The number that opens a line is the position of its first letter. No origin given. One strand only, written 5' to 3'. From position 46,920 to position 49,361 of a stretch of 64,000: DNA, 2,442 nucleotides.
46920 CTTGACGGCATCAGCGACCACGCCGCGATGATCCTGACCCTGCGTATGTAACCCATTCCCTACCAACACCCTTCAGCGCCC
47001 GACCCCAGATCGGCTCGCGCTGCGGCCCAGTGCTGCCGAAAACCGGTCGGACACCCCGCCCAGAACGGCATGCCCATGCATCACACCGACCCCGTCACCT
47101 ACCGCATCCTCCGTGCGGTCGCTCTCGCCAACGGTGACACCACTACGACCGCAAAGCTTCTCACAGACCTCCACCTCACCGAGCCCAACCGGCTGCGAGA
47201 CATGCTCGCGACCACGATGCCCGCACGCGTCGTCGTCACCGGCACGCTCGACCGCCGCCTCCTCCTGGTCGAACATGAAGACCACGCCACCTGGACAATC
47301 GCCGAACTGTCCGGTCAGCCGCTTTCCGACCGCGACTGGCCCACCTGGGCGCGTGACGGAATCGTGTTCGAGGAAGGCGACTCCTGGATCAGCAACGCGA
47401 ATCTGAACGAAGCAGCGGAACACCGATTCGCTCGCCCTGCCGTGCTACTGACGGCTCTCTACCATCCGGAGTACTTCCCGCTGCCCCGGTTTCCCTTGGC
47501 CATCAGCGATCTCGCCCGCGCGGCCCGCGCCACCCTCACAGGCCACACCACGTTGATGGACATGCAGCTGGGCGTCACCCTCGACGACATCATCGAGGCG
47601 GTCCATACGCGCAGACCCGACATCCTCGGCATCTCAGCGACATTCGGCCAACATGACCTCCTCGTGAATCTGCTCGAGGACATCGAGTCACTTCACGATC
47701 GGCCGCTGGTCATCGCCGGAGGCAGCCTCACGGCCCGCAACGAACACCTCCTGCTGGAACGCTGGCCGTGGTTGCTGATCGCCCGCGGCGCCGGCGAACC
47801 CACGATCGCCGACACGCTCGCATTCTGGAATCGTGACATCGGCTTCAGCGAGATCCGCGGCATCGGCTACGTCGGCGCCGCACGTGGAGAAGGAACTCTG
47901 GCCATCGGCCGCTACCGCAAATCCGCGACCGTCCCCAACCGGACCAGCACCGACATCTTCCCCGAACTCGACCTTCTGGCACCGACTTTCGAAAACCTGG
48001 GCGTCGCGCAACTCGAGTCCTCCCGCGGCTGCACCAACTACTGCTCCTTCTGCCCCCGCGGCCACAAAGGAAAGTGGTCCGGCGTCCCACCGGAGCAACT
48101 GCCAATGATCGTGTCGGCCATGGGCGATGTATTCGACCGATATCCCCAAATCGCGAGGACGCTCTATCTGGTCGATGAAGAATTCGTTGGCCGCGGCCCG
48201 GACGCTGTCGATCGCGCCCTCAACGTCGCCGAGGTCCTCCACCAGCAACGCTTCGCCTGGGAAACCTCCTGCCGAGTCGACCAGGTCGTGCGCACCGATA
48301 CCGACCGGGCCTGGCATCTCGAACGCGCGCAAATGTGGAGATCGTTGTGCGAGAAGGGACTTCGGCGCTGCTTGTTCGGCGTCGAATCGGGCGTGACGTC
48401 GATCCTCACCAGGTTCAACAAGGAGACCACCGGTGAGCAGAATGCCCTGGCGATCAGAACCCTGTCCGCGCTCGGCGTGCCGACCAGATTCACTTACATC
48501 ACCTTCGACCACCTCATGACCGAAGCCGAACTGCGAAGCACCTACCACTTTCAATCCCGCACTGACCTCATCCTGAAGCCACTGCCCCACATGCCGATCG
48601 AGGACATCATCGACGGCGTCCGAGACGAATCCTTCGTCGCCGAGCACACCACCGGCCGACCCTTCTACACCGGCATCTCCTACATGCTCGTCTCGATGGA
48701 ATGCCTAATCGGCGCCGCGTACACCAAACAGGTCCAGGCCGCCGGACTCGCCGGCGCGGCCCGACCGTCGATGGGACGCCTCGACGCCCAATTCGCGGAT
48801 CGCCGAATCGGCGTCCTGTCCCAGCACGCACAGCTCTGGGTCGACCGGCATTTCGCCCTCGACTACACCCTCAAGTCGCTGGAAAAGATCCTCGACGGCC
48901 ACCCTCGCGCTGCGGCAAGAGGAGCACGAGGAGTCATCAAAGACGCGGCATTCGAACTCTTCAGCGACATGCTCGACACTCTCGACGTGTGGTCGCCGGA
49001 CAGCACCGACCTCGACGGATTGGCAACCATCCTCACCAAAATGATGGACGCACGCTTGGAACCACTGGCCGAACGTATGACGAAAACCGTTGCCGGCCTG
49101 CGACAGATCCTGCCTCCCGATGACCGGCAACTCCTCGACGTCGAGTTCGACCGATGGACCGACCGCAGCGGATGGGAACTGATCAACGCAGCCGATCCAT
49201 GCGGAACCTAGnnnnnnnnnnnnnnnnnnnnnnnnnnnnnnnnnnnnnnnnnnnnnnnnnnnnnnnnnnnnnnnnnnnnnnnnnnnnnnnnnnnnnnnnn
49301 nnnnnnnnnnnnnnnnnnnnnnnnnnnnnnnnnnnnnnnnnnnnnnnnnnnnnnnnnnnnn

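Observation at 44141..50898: Uncharacterised operon: two degenerate resolvase-like proteins + aldo-keto reductase + EEP phosphodiesterase + B12-dependent radical SAM enzyme, with convergent minimal nucleotidyltransferase, NUDIX and GNAT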

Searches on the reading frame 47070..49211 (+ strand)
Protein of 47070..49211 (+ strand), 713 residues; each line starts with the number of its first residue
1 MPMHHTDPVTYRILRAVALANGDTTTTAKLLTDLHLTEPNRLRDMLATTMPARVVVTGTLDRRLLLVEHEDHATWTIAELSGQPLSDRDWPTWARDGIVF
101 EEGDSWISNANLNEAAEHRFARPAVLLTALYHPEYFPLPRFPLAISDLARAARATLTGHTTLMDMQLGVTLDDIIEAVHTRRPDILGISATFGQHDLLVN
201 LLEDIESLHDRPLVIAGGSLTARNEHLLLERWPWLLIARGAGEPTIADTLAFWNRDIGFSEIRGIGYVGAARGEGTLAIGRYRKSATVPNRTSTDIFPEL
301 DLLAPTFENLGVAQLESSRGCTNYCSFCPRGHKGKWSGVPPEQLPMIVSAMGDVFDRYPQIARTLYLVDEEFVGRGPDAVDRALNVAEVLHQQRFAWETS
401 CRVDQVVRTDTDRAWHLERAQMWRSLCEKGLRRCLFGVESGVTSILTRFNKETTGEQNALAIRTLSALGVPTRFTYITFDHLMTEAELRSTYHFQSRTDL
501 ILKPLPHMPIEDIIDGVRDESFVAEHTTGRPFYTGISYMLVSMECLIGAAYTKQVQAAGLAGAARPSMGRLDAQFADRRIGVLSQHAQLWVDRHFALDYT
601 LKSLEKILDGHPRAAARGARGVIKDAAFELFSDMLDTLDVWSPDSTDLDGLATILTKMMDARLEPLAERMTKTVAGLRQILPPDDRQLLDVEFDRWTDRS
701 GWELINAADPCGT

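Call 3: search_protein_families(library=pfam, proteins=[window:47070-49211:+], max_evalue=0.01)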
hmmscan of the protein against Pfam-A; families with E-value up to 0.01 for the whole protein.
window:47070-49211:+ (713 aa): 2 families
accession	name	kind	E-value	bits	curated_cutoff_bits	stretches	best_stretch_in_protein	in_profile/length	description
PF02310.24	B12-binding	-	1.2e-06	28.8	32.1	1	143-245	15-116/121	B12 binding domain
PF04055.27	Radical_SAM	-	4.1e-06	27.5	29.5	1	316-493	2-164/166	Radical SAM superfamily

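Call 6: search_protein_families(library=ncbifam, proteins=[window:47070-49211:+], max_evalue=0.01)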
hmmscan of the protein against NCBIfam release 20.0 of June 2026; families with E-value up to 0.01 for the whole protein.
window:47070-49211:+ (713 aa): 10 families
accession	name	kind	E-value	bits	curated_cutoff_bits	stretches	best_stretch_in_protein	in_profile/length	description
TIGR02026.1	BchE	equivalog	8.9e-13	47.9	481.35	1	151-493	31-360/497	magnesium-protoporphyrin IX monomethyl ester anaerobic oxidative cyclase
TIGR03975.1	rSAM_ocin_1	subfamily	9.9e-09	34.2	281.85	1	166-329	112-282/606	RiPP maturation radical SAM C-methyltransferase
NF033712.0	B12_rSAM_KedN5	subfamily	5e-06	25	700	1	164-329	43-212/624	KedN5 family methylcobalamin-dependent radical SAM C-methyltransferase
NF040542.1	rSAM_RCCLKC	equivalog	2.4e-05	23.7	450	1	196-500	63-352/423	arsinothricin biosynthesis radical SAM protein ArsL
TIGR04367.1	HpnR_B12_rSAM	equivalog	2.8e-05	22.9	650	1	142-329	22-203/490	hopanoid C-3 methylase HpnR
TIGR03471.1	HpnJ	equivalog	3.8e-05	22.8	577.6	1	315-491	200-358/472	hopanoid biosynthesis associated radical SAM protein HpnJ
NF040546.1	rSAM_CUAEP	equivalog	9.1e-05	21.3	500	1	282-501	141-344/468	CUAEP/CCAEP-tail radical SAM (seleno)protein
TIGR04014.1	B12_SAM_MJ_0865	equivalog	0.00024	20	360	0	182-328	38-176/434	methyl-coenzyme M reductase glutamine C-methyltransferase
TIGR04013.1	B12_SAM_MJ_1487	hypoth_equivalog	0.00064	18.7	251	1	173-328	33-167/382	TIGR04013 family B12-binding domain/radical SAM domain-containing protein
TIGR04479.1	bcpD_PhpK_rSAM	subfamily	0.0092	14.4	600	0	313-474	242-385/504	PhpK family radical SAM P-methyltransferase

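Call 7: search_protein_families(library=padloc, proteins=[window:47070-49211:+], max_evalue=0.01)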
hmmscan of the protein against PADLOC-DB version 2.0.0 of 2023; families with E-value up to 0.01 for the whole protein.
window:47070-49211:+ (713 aa): 0 families

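Call 8: find_homologous_proteins(query=window:47070-49211:+, max_evalue=0.00001)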
Query window:47070-49211:+ (713 aa): 725 proteins with E <= 0.00001 among 8000 candidates; the best 120 are listed.
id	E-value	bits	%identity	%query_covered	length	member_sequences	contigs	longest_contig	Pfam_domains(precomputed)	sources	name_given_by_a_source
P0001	0.0e+0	1634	100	100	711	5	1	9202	PF04055.28,PF02310.25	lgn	-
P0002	0.0e+0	1172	72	100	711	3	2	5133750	PF04055.28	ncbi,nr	ncbi:B12-binding domain-containing radical SAM protein [Nocardia otitidiscaviarum]|nr:radical SAM pr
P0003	0.0e+0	1133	71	100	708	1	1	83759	PF04055.28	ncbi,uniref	ncbi:B12-binding domain-containing radical SAM protein [Nocardia sp. NPDC051570]|uniref:B12-binding 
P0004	0.0e+0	1129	70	100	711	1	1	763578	PF04055.28,PF02310.25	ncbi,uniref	ncbi:B12-binding domain-containing radical SAM protein [Nocardia sp. A7]|uniref:B12-binding domain-c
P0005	0.0e+0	1089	77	86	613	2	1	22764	PF04055.28,PF02310.25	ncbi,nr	ncbi:radical SAM protein [Mycobacterium sp. 852002-51759_SCH5129042]|nr:radical SAM protein [Mycobac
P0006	0.0e+0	1076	69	99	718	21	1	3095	PF02310.25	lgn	-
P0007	0.0e+0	1073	69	99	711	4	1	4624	PF02310.25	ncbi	-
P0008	0.0e+0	1065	67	100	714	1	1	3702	PF02310.25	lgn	-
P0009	0.0e+0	1062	66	99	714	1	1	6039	-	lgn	-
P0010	0.0e+0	1054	67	98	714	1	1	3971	-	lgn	-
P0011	0.0e+0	1049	66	100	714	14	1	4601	-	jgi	-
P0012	0.0e+0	1048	76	84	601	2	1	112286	PF04055.28,PF02310.25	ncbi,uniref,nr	ncbi:B12-binding domain-containing radical SAM protein [Nocardia veterana]|uniref:B12-binding domain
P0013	0.0e+0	1035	66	97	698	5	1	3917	PF04055.28,PF02310.25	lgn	-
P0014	0.0e+0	1026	65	100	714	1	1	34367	PF04055.28,PF02310.25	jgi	jgi:hypothetical protein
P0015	4.2e-295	999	65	99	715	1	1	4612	PF04055.28,PF02310.25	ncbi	ncbi:MAG: B12-binding domain-containing radical SAM protein [Pseudonocardiaceae bacterium]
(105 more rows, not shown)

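Call 10: find_related_loci(query=A1, collection=genome_contigs, flank=10000)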
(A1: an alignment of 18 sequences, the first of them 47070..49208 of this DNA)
Query A1 (713 aa) in genome_contigs; peptide patterns used: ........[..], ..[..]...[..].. (x = any residue, [..] = any of these).
241 stretches matched a pattern; 192 encode a relative of the query (tblastn E <= 1e-3); the best 80 are kept; 80 distinct loci.
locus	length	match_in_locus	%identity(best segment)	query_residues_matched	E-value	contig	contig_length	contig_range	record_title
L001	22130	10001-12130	73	3-713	0e+0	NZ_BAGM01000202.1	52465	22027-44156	Nocardia veterana NBRC 100344, whole genome shotgun sequence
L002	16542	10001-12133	72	3-713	0e+0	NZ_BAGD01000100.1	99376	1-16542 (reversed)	Nocardia otitidiscaviarum NBRC 14405, whole genome shotgun sequence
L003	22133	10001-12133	70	3-713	0e+0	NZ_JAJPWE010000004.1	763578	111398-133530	Nocardia sp. A7 A7_NODE_4_length_763578_cov_35.538872, whole genome shotgun sequence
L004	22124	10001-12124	71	3-713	0e+0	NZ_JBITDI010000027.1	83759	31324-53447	Nocardia sp. NPDC051570 NPDC051570_28_E9.ctg-0027, whole genome shotgun sequence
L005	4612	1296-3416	64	8-711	0e+0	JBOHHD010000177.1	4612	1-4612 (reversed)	MAG: Pseudonocardiaceae bacterium isolate M3-B1_metabat2.bin.43 k127_318738, whole genome shotgun sequence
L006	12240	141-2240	63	13-713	0e+0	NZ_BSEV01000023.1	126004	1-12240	Streptosporangium carneum strain VKM Ac-2007 spades_K_25_97_23, whole genome shotgun sequence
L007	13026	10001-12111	67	12-713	0e+0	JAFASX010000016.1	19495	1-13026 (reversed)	MAG: Pseudonocardia sp. isolate CP_BM_ER_R8_29 BM_ER_R8_k147_1017263, whole genome shotgun sequence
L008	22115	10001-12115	63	4-713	0e+0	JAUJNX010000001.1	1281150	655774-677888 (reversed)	MAG: Egibacteraceae bacterium isolate YX2bin43 opera_contig_4, whole genome shotgun sequence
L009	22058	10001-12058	63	24-713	0e+0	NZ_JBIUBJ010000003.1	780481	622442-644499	Nonomuraea sp. NPDC052265 NPDC052265_29_G7.ctg-0003, whole genome shotgun sequence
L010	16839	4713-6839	61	7-713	0e+0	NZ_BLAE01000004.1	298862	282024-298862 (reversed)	Acrocarpospora macrocephala strain NBRC 16266 sequence004, whole genome shotgun sequence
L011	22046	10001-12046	61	32-713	0e+0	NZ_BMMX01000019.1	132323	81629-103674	Mangrovihabitans endophyticus strain CGMCC 4.7299 sequence019, whole genome shotgun sequence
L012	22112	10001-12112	61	12-713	0e+0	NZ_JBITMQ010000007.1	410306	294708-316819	Actinophytocola sp. NPDC049390 NPDC049390_149_B2.ctg-0007, whole genome shotgun sequence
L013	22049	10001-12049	60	32-711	0e+0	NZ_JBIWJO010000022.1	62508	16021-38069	Micromonospora sp. NPDC093277 NPDC093277_178_E12.ctg-0022, whole genome shotgun sequence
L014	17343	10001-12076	62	27-713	0e+0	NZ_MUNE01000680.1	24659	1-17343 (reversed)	Streptomyces milbemycinicus strain NRRL 5739 NRRL_5739_contig_680, whole genome shotgun sequence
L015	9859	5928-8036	62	12-713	0e+0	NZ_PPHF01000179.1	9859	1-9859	Amycolatopsis sp. CA-126428 CA-126428_179, whole genome shotgun sequence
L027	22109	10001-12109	60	12-713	0e+0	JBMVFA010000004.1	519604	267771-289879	Kitasatospora sp. NPDC094028 NPDC094028_184_E2.ctg-0004, whole genome shotgun sequence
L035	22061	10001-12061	61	25-713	0e+0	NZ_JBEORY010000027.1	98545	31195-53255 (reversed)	Kitasatospora sp. NPDC097691 NPDC097691_268_G12.ctg-0027, whole genome shotgun sequence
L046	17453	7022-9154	59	6-713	0e+0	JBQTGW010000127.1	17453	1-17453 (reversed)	MAG: Pseudonocardiales bacterium isolate SAR66 c_000000387585, whole genome shotgun sequence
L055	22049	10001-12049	60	31-713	0e+0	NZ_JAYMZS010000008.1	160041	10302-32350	Amycolatopsis sp. H20-H5 NODE_8_length_160041_cov_13.771052, whole genome shotgun sequence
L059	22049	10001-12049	60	36-713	0e+0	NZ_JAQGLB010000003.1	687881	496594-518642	Saccharopolyspora indica strain KCTC 29208 NODE_3_length_687881_cov_31.312084, whole genome shotgun sequence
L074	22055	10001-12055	57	36-713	0e+0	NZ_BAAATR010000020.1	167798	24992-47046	Kitasatospora cystarginea strain JCM 7356 sequence020, whole genome shotgun sequence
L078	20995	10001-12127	58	8-713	0e+0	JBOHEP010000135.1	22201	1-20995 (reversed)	MAG: Pseudonocardia sp. isolate M3-B1_maxbin2.bin.2_sub k127_537726, whole genome shotgun sequence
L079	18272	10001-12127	58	8-713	0e+0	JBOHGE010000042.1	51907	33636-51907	MAG: Pseudonocardiaceae bacterium isolate SE1527_maxbin2.bin.0 NODE_92_length_51907_cov_13.091058, whole genome shotgun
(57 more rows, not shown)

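Call 11: find_encoding_contigs(protein=P0001, flank=10000)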
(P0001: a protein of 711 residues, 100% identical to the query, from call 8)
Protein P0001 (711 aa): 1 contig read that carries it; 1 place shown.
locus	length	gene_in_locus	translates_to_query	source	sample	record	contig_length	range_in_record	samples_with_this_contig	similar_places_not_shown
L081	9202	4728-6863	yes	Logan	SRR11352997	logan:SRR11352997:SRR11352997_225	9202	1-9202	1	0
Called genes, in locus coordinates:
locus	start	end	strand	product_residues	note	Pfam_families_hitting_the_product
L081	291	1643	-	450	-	PF27520:SP15_N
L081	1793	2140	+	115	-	-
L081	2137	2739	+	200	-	-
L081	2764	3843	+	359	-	PF00248:Aldo_ket_red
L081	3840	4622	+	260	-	PF03372:Exo_endo_phos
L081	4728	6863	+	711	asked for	PF02310:B12-binding (weak), PF04055:Radical_SAM (faint)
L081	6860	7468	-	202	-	-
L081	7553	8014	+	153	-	PF00293:NUDIX, PF14815:NUDIX_4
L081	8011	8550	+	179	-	PF00583:Acetyltransf_1, PF13508:Acetyltransf_7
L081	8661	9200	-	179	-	?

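Call 16: search_dna_similar(query=window:47070-49211:+, collection=phages, mode=protein, max_rows=15)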
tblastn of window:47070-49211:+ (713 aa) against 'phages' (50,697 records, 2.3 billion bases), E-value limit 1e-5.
Records with a match: 1; places in all: 1; records where one place covers at least 80% of the query: 0.
Best place of each record, by identity: <60% 1.
By first word of the organism name: Bacteriophage 1.
By host as written in the record: - 1.
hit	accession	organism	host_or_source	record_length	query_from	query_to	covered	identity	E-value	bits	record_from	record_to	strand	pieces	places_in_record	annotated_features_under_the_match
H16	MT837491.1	Bacteriophage sp.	human fecal samples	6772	174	333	22%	25.6%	8e-7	59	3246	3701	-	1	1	record has no annotation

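Call 21: search_solved_structures(query=A1, max_evalue=1, show_alignments=2)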
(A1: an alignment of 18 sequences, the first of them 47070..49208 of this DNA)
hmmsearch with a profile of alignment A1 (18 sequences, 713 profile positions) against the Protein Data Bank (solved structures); distinct sequences matched with E-value up to 1: 2.
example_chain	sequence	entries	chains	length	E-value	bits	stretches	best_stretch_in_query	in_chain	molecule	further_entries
5ul2_A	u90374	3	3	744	7e-110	371.4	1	51-707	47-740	OxsB protein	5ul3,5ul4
7kdx_A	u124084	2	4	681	0.0017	19.8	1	182-331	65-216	Methyltransferase TokK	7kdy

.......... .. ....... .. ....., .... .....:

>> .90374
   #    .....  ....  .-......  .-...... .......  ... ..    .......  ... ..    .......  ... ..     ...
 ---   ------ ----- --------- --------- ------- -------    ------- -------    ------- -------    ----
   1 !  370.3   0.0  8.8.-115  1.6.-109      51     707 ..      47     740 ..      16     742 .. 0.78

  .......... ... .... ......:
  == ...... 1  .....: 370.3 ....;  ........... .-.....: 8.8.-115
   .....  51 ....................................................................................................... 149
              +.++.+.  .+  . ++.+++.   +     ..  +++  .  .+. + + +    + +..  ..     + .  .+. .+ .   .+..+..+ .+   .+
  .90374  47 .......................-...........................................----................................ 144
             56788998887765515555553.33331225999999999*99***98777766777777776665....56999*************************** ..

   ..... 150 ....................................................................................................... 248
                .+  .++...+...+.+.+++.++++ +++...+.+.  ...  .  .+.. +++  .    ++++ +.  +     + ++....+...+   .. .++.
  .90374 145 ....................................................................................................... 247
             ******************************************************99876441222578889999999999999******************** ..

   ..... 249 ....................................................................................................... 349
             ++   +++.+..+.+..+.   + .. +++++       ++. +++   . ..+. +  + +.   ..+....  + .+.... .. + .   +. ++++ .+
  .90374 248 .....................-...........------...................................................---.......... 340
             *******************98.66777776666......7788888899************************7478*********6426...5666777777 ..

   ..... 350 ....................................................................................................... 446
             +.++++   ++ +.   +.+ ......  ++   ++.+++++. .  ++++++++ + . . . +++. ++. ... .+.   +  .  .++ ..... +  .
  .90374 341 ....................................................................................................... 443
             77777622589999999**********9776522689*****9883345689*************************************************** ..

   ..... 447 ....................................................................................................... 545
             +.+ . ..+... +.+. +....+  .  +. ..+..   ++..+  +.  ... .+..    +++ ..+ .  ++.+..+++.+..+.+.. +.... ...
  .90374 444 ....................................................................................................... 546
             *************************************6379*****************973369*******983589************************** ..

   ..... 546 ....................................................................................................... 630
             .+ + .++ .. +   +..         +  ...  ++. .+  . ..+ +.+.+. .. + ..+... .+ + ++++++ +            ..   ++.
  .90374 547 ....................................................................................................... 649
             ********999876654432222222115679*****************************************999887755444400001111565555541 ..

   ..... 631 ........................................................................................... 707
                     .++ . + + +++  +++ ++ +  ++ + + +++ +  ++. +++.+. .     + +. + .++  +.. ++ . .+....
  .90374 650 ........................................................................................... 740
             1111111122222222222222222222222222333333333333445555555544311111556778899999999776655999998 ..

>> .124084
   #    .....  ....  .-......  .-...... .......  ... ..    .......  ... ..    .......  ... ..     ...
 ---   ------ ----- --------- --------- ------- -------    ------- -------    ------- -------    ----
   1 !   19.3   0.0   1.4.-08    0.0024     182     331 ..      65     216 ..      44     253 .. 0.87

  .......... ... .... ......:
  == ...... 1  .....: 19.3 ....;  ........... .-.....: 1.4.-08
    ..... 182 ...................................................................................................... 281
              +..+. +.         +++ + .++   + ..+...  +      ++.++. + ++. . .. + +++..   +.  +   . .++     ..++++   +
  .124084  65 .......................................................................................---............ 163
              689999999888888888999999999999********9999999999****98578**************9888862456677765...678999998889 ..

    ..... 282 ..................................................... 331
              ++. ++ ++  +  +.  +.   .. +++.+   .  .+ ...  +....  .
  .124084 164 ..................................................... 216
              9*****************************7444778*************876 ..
